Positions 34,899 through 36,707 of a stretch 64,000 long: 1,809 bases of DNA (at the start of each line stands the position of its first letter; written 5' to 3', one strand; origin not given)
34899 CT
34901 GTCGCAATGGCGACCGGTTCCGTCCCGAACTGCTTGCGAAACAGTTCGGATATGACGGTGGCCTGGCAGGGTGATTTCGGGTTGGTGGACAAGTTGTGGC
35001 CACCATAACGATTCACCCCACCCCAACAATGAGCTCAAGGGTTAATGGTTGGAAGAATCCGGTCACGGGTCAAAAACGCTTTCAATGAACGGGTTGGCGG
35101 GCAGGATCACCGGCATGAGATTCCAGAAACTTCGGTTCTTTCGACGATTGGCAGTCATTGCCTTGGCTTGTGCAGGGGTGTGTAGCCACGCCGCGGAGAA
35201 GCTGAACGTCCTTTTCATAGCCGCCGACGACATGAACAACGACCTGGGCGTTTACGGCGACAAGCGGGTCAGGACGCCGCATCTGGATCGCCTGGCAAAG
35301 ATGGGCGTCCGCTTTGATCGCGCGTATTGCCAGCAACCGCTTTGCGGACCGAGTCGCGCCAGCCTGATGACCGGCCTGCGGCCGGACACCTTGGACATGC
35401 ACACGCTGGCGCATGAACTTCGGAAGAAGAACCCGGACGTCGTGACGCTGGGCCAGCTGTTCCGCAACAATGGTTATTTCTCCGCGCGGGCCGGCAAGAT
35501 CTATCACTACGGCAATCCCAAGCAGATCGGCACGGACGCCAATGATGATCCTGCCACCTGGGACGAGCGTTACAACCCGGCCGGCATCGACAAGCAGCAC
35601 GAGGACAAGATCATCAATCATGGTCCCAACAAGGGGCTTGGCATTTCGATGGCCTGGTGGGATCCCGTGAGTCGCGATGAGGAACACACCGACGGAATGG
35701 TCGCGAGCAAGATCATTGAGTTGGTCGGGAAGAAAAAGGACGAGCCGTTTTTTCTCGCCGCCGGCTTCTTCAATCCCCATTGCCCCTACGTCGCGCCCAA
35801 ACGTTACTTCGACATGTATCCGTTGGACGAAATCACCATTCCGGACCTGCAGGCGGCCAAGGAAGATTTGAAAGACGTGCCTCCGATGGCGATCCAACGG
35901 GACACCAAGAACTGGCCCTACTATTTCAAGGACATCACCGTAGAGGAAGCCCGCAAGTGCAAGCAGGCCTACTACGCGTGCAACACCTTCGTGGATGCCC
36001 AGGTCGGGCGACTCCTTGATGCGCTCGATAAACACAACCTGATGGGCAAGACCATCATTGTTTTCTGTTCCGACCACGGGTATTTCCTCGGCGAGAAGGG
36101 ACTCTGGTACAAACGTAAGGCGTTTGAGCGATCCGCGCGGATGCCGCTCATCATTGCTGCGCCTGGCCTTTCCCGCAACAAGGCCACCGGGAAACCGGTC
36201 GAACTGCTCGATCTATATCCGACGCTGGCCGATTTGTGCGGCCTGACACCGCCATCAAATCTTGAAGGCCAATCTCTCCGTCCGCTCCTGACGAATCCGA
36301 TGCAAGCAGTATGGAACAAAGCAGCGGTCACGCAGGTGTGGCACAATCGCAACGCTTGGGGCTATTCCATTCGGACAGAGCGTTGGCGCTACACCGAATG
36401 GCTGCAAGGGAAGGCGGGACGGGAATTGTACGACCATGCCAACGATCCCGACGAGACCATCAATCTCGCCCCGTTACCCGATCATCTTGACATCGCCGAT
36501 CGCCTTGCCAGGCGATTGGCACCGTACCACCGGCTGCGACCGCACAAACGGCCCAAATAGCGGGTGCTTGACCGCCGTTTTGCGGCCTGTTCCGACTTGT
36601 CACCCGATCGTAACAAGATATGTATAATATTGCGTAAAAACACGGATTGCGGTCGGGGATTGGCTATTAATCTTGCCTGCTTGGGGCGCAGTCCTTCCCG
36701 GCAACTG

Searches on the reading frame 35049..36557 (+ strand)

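Call 78: search_protein_families(library=pfam, proteins=[window:35049-36557:+], max_evalue=0.0001)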
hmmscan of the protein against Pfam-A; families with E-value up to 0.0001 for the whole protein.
window:35049-36557:+ (503 aa): 3 families
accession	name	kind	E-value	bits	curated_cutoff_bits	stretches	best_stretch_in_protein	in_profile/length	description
PF00884.28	Sulfatase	-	3.9e-45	154.9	25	1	53-398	2-300/301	Sulfatase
PF16347.10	SGSH_C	-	3.1e-20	73.3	29.3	1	348-491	1-149/154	N-sulphoglucosamine sulphohydrolase, C-terminal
PF01663.27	Phosphodiest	-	8.6e-08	32.6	23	0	315-345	191-221/342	Type I phosphodiesterase / nucleotide pyrophosphatase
